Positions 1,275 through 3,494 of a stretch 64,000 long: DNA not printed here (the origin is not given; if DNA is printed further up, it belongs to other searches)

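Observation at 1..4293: The nuo-like ORFs are full length but have lost most canonical ion-channel charged residues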

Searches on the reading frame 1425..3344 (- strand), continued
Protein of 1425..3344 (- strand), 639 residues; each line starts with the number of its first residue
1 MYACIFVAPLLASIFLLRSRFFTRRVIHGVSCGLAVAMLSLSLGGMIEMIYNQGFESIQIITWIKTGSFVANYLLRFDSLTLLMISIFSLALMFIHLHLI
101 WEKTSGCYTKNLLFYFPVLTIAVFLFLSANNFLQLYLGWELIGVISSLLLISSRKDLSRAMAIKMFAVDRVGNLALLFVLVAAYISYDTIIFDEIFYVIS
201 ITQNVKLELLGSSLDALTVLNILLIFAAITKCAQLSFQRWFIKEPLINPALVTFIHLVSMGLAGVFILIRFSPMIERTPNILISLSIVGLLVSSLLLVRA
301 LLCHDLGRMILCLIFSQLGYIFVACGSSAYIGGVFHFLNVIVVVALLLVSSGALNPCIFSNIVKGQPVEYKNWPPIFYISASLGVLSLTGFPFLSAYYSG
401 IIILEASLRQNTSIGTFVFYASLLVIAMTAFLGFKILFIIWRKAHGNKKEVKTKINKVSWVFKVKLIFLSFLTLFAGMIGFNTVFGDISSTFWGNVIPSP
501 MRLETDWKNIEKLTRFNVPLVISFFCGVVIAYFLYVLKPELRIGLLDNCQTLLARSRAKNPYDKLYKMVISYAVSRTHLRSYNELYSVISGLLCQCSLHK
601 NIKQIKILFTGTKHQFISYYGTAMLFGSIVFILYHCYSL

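Call 14: search_solved_structures(query=window:1425-3344:-, max_evalue=0.001, show_alignments=2)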
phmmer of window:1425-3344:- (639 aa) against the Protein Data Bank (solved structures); distinct sequences matched with E-value up to 0.001: 38.
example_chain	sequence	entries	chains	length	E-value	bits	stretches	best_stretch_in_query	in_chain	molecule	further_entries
7ar7_L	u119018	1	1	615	6.8e-52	180.1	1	2-497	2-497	NADH-ubiquinone oxidoreductase chain 5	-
7aqq_L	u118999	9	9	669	1.3e-51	179.1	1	2-636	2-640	NADH-ubiquinone oxidoreductase chain 5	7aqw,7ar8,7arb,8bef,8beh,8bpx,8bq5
8e73_5M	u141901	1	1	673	2e-51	178.6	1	1-636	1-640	Nad5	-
7a23_a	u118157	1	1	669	2.5e-51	178.3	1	2-636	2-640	Nad5m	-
8qby_L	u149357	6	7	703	1.3e-42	149.4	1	5-488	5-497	NADH dehydrogenase subunit L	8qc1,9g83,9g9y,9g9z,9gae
7z7r_L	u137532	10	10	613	3.1e-31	111.9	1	2-479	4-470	NADH dehydrogenase subunit L | NADH-quinone oxidoreductase subunit L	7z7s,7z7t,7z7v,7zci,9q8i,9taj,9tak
3rko_L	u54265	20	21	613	4e-31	111.5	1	2-479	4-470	NADH-QUINONE OXIDOREDUCTASE SUBUNIT L | Proton-translocating NADH-quinone oxidoreductase, chain L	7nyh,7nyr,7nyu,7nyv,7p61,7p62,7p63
7zm7_5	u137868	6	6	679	6.5e-29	104.2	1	1-441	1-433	NADH-ubiquinone oxidoreductase chain 5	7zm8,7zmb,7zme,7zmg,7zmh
8e9g_L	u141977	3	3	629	8.1e-29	103.9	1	11-439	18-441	NADH-quinone oxidoreductase, L subunit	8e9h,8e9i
6hum_F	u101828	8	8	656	7e-27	97.5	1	23-597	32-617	NADH dehydrogenase subunit 5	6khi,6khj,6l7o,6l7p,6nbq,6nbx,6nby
9iho_L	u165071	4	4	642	8.9e-27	97.2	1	4-527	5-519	NADH-ubiquinone oxidoreductase chain 5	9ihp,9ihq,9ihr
4he8_L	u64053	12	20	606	2.1e-24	89.3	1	73-445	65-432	NADH-quinone oxidoreductase subunit 12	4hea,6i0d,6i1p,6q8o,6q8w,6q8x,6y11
6gcs_5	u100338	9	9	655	7.6e-24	87.5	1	41-529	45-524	ND5 SUBUNIT (NU5M) | Subunit NU5M of NADH:Ubiquinone Oxidoreductase (Complex I) | NADH-ubiquinone oxidoreductase chain 5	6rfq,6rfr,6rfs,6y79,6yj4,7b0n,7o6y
5xtc_l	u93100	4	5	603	6e-21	77.9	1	63-483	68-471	NADH-ubiquinone oxidoreductase chain 5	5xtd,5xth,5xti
9ti4_l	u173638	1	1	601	1.4e-20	76.7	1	63-483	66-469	NADH-ubiquinone oxidoreductase chain 5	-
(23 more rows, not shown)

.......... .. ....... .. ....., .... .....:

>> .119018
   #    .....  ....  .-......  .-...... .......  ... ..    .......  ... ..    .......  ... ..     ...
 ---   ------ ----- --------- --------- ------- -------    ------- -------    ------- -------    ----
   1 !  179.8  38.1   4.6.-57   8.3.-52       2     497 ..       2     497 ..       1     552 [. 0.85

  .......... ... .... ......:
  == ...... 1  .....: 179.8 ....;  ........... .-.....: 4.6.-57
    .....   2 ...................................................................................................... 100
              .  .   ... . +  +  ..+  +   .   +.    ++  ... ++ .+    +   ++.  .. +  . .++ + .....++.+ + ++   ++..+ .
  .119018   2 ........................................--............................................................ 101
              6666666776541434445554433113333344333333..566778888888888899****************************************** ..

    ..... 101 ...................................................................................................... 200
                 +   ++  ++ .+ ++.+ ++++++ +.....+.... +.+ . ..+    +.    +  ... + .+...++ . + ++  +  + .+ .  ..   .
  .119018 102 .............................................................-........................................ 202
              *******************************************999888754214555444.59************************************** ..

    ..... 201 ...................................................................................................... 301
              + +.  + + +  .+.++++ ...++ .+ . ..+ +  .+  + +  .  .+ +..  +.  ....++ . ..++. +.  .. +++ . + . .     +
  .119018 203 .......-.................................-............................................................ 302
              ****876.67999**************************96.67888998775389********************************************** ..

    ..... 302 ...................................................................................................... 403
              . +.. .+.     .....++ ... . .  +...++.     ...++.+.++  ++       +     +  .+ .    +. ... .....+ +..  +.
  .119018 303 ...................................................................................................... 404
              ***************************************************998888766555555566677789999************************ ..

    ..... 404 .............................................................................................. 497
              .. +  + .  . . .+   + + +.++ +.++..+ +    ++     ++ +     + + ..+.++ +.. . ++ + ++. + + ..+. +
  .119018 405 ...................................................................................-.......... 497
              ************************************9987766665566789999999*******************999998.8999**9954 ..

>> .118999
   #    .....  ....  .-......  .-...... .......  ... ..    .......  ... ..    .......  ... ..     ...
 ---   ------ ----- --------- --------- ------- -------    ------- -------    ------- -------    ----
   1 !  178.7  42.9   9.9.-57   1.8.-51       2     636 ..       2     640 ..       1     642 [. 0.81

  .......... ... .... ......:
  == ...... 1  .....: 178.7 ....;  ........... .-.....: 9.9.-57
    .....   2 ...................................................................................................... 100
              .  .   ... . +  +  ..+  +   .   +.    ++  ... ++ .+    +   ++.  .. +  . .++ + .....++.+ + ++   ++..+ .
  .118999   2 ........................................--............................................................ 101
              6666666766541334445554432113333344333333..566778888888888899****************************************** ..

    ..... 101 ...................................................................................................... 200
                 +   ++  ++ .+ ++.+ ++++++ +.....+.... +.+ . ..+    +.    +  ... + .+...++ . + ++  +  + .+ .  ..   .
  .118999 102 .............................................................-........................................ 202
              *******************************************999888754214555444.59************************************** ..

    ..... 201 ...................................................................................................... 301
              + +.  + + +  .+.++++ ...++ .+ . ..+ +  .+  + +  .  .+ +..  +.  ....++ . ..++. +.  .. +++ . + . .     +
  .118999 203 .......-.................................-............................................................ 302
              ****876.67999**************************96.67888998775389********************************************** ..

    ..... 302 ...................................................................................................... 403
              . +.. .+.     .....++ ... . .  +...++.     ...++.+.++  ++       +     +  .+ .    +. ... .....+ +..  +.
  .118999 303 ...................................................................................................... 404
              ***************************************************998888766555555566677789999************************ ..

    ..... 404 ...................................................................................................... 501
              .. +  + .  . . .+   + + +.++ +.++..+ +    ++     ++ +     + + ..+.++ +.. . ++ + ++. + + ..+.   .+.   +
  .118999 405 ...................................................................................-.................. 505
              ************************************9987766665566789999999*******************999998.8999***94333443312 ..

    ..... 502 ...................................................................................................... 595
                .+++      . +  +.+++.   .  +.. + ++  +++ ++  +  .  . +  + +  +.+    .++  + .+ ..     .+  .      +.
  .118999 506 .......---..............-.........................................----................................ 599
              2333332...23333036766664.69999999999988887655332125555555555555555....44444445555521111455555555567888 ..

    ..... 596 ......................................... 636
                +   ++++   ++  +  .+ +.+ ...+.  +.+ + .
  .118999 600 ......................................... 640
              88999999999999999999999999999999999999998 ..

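Call 17: find_encoding_contigs(protein=P0008, flank=10000, max_places=3)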
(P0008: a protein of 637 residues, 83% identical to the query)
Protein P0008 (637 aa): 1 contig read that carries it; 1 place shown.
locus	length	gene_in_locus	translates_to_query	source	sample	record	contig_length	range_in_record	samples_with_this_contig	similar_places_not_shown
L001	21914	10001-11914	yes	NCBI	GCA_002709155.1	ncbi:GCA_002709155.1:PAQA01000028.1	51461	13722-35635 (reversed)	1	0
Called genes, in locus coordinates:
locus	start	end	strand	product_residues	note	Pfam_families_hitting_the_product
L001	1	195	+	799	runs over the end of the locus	PF02190:LON_substr_bdg, PF00004:AAA, PF07728:AAA_5 (weak), PF22667:Lon_lid, PF05362:Lon_C, PF13541:ChlI (weak)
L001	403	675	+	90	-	PF00216:Bac_DNA_binding, PF18291:HU-HIG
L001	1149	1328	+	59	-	-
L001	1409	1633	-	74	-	PF04400:NqrM (weak)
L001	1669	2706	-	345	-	PF02424:ApbE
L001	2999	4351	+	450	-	PF05896:NQRA_N, PF24836:NQRA_2nd, PF11973:NQRA_SLBB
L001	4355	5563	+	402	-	PF03116:NQR2_RnfD_RnfE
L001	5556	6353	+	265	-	PF04205:FMN_bind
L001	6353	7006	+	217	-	PF02508:Rnf-Nqr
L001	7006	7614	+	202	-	PF02508:Rnf-Nqr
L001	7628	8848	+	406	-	PF00111:Fer2, PF00970:FAD_binding_6, PF00175:NAD_binding_1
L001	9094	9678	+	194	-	PF00499:Oxidored_q3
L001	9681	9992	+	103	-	PF00420:Oxidored_q2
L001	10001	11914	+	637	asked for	PF00361:Proton_antipo_M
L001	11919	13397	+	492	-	PF00361:Proton_antipo_M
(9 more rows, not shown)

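Call 19: find_related_loci(query=A1, collection=genome_contigs, flank=10000)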
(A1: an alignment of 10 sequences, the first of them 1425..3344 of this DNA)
Query A1 (639 aa) in genome_contigs; peptide patterns used: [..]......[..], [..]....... (x = any residue, [..] = any of these).
27 stretches matched a pattern; 2 encode a relative of the query (tblastn E <= 1e-3); 2 distinct loci.
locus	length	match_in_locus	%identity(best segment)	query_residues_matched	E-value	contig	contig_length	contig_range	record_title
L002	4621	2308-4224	91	1-639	0e+0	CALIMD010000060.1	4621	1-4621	MAG: uncultured Alphaproteobacteria bacterium isolate S1_Bin_Bin_84_sub_1 genome assembly, contig: c_000003649959, whole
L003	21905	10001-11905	83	1-639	0e+0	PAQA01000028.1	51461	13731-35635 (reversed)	MAG: Rhodospirillaceae bacterium isolate SP147 4343, whole genome shotgun sequence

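Call 20: find_encoding_contigs(protein=P0010, flank=10000, max_places=3)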
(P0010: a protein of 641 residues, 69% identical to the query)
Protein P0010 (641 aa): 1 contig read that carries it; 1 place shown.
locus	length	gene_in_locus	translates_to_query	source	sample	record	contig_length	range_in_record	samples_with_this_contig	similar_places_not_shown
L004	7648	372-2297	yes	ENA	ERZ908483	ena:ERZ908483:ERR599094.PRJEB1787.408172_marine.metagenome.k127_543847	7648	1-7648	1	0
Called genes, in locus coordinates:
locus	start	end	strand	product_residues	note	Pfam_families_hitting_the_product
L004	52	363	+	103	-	PF00420:Oxidored_q2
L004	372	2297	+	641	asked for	PF00361:Proton_antipo_M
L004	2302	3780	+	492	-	PF00361:Proton_antipo_M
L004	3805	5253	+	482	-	PF00361:Proton_antipo_M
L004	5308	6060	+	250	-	PF03099:BPL_LplA_LipB, PF16917:BPL_LplA_LipB_2, PF02237:BPL_C (weak)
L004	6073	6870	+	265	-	PF03309:Pan_kinase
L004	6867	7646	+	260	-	?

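Call 21: find_encoding_contigs(protein=P0011, flank=10000, max_places=4)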
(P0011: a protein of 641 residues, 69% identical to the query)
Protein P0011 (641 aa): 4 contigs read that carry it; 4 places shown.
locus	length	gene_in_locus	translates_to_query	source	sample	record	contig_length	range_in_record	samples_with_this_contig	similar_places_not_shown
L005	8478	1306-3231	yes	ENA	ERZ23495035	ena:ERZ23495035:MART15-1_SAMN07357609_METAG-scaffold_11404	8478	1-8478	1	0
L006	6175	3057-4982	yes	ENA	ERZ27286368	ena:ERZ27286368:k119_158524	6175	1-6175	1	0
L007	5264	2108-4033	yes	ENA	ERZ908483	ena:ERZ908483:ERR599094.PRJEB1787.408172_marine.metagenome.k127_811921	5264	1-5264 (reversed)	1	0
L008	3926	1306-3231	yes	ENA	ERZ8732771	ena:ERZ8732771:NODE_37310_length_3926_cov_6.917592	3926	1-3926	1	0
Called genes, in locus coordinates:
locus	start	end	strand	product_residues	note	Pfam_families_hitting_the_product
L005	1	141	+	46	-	?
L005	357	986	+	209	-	PF00499:Oxidored_q3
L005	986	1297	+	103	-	PF00420:Oxidored_q2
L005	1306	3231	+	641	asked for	PF00361:Proton_antipo_M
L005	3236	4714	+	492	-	PF00361:Proton_antipo_M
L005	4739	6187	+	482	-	PF00361:Proton_antipo_M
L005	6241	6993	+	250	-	PF03099:BPL_LplA_LipB, PF16917:BPL_LplA_LipB_2, PF02237:BPL_C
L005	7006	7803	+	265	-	PF03309:Pan_kinase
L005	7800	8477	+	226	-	?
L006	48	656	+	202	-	PF02508:Rnf-Nqr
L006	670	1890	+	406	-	PF00111:Fer2, PF00970:FAD_binding_6, PF00175:NAD_binding_1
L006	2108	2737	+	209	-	PF00499:Oxidored_q3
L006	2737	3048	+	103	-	PF00420:Oxidored_q2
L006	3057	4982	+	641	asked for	PF00361:Proton_antipo_M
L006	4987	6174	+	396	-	?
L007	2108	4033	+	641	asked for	PF00361:Proton_antipo_M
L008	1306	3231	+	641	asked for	PF00361:Proton_antipo_M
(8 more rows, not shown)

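Call 22: find_encoding_contigs(protein=P0005, flank=10000, max_places=3)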
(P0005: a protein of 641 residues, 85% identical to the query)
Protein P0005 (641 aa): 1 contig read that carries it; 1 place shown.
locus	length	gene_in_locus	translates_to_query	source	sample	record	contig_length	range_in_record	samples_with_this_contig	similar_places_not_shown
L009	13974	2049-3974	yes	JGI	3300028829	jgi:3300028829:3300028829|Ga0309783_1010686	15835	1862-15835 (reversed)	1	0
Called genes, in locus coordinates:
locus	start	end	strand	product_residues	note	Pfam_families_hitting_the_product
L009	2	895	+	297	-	?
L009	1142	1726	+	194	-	PF00499:Oxidored_q3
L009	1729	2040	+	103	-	PF00420:Oxidored_q2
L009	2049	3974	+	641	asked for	PF00361:Proton_antipo_M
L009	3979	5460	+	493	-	PF00361:Proton_antipo_M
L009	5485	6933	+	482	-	PF00361:Proton_antipo_M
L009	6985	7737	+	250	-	PF03099:BPL_LplA_LipB, PF16917:BPL_LplA_LipB_2, PF02237:BPL_C (weak)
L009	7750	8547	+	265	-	PF03309:Pan_kinase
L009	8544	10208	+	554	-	PF00753:Lactamase_B, PF12706:Lactamase_B_2, PF22505:RNase_J_b_CASP, PF07521:RMMBL, PF17770:RNase_J_C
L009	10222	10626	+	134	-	PF00903:Glyoxalase, PF13669:Glyoxalase_4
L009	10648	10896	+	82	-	PF07330:DUF1467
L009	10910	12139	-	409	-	PF02771:Acyl-CoA_dh_N, PF02770:Acyl-CoA_dh_M, PF00441:Acyl-CoA_dh_1, PF08028:Acyl-CoA_dh_2 (weak)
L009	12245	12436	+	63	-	PF21839:DUF6898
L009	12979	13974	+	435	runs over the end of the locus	PF00464:SHMT, PF00155:Aminotran_1_2 (weak), PF01212:Beta_elim_lyase (weak), PF01041:DegT_DnrJ_EryC1 (weak)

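Call 23: find_encoding_contigs(protein=P0004, flank=10000, max_places=3)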
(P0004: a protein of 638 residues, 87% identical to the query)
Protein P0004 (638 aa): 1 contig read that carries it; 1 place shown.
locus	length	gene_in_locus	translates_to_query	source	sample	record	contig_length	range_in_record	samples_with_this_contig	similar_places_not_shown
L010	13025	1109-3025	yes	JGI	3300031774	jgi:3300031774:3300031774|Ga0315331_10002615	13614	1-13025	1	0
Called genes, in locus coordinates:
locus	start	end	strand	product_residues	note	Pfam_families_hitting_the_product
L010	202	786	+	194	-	PF00499:Oxidored_q3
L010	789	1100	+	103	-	PF00420:Oxidored_q2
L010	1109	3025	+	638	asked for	PF00361:Proton_antipo_M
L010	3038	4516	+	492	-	PF00361:Proton_antipo_M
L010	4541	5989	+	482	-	PF00361:Proton_antipo_M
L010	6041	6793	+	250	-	PF03099:BPL_LplA_LipB, PF16917:BPL_LplA_LipB_2, PF02237:BPL_C (weak)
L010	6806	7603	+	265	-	PF03309:Pan_kinase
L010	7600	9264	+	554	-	PF00753:Lactamase_B, PF12706:Lactamase_B_2, PF22505:RNase_J_b_CASP, PF07521:RMMBL, PF17770:RNase_J_C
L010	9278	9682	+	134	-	PF00903:Glyoxalase, PF13669:Glyoxalase_4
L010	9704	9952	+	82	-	PF07330:DUF1467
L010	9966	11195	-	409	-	PF02771:Acyl-CoA_dh_N, PF02770:Acyl-CoA_dh_M, PF00441:Acyl-CoA_dh_1, PF08028:Acyl-CoA_dh_2 (weak)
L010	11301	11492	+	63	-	PF21839:DUF6898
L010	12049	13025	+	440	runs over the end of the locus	PF00464:SHMT, PF00155:Aminotran_1_2 (weak), PF01212:Beta_elim_lyase (weak)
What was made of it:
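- On Mrp-type cation/proton antiporter: Flanking genes are nqrF and birA (calls 17, 20-23).
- Downstream of nuoN-like in all orthologous loci lies birA-coaX-rnj-mce-DUF1467 (calls 17, 20-23).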
